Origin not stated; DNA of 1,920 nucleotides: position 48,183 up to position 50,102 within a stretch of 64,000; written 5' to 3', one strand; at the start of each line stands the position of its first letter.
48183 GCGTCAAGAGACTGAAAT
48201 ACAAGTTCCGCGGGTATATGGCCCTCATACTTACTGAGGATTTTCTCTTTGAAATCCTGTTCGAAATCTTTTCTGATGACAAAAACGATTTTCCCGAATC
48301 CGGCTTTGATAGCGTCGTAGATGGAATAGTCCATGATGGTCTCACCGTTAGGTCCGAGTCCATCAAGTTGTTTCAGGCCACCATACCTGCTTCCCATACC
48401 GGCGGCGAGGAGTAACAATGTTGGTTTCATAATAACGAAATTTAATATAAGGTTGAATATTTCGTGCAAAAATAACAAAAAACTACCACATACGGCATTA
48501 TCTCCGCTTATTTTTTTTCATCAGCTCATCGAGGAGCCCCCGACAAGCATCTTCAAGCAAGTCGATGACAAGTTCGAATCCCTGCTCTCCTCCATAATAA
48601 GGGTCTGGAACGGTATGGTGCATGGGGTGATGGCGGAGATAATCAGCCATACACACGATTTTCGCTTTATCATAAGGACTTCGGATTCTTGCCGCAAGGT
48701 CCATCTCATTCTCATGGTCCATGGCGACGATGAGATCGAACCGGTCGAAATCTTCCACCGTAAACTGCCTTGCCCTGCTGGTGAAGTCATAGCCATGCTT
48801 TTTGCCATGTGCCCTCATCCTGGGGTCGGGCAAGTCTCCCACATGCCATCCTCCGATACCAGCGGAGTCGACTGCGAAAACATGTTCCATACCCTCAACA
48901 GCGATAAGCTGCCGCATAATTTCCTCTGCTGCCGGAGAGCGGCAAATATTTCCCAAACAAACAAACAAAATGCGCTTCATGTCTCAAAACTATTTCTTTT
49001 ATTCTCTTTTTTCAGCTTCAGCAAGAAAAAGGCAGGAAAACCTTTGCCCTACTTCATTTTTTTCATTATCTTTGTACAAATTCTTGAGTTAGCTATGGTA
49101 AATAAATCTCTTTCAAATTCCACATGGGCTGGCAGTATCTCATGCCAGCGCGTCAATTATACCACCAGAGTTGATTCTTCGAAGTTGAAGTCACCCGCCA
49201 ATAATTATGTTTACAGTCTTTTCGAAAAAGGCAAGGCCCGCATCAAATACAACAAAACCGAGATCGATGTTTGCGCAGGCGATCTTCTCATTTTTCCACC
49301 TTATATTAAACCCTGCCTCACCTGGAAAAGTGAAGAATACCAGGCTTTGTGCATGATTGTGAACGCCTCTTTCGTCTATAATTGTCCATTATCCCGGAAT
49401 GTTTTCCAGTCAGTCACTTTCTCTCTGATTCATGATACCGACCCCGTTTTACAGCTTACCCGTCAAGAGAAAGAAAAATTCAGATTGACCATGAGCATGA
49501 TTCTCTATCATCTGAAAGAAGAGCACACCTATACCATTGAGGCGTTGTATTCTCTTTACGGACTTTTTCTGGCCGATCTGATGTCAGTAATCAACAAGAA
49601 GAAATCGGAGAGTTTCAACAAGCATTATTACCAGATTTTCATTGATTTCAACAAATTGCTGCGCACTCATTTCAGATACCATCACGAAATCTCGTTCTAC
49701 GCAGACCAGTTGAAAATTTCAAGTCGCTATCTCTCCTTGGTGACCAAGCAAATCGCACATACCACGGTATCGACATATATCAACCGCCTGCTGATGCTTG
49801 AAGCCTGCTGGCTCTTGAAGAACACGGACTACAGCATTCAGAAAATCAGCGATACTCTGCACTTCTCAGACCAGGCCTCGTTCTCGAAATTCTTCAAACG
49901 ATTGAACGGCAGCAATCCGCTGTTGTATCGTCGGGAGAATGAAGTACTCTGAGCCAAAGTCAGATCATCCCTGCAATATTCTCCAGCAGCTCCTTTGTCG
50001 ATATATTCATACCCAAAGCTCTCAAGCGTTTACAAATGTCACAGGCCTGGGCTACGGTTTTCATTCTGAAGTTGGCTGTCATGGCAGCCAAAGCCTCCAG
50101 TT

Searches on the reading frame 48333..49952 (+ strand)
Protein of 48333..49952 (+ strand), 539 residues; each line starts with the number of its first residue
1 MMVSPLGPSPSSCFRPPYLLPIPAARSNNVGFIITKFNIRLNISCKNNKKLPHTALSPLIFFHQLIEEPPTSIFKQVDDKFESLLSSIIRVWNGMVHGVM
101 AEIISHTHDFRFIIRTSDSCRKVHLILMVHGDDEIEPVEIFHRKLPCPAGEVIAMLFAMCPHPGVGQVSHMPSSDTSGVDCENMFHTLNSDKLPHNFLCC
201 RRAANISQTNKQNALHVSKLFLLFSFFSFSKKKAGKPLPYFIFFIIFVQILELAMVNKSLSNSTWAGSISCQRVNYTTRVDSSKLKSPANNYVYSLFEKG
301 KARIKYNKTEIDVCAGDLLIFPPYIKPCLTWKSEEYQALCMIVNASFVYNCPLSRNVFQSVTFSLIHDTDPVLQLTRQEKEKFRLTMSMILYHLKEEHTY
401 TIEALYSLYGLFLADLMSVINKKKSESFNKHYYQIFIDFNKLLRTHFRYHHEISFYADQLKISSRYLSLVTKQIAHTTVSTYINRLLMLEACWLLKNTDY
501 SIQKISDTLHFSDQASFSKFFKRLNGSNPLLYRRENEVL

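Call 8: search_protein_families(library=pfam, proteins=[window:48333-49952:+], max_evalue=0.01)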
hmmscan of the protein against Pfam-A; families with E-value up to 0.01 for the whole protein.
window:48333-49952:+ (539 aa): 2 families
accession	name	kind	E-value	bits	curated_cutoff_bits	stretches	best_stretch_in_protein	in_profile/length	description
PF12833.13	HTH_18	-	2.4e-16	60.2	33.6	1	456-534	1-79/80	Helix-turn-helix domain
PF00165.29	HTH_AraC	-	0.0022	18.5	26.6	0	495-524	1-32/42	Bacterial regulatory helix-turn-helix proteins, AraC family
